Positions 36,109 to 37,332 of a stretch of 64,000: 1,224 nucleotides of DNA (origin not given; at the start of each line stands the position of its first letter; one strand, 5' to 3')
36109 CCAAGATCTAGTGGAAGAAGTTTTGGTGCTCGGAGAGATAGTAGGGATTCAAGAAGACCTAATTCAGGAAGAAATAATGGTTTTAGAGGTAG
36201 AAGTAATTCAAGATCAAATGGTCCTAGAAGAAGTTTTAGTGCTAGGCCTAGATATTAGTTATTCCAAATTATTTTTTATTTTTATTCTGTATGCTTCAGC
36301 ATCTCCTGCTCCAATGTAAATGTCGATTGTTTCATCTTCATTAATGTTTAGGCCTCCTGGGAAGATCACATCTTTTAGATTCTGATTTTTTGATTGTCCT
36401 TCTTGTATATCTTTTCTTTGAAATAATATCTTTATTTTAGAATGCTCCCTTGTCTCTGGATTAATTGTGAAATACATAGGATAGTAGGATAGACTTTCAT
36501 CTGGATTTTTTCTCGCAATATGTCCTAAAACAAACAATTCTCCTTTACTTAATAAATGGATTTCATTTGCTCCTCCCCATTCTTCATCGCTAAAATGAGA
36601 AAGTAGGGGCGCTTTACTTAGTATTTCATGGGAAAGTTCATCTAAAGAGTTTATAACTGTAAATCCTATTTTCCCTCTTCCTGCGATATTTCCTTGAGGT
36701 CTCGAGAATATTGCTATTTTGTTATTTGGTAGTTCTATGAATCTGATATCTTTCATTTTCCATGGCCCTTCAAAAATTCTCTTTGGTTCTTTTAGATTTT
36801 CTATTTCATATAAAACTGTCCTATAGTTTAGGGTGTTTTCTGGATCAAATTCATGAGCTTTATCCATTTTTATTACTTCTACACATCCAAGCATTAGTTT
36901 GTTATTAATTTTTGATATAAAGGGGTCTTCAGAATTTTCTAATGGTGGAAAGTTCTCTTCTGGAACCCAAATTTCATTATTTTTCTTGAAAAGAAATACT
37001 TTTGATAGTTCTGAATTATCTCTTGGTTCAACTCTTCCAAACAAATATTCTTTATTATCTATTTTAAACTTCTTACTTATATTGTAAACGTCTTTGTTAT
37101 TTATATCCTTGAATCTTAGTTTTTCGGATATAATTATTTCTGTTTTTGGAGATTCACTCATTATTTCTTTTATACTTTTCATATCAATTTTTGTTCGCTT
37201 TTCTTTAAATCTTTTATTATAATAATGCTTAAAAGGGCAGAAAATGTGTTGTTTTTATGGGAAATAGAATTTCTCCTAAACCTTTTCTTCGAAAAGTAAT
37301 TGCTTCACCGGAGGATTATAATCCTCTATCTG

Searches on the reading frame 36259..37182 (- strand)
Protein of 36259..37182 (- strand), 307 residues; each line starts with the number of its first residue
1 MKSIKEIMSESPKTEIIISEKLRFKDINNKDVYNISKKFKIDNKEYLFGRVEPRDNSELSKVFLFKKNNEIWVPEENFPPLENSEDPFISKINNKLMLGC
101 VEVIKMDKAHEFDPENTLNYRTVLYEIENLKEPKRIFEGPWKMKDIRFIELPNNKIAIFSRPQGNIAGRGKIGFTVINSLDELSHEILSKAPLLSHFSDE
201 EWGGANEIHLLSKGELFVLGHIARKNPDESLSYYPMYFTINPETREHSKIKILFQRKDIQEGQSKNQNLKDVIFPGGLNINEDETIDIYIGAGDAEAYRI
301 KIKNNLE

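Call 28: search_protein_families(library=pfam, proteins=[window:36259-37182:-], max_evalue=0.001)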
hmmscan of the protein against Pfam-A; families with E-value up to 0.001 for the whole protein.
window:36259-37182:- (307 aa): 1 family
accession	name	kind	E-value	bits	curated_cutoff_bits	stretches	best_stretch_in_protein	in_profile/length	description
PF08950.16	DUF1861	-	5.8e-89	298.6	28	1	15-304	8-292/296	Protein of unknown function (DUF1861)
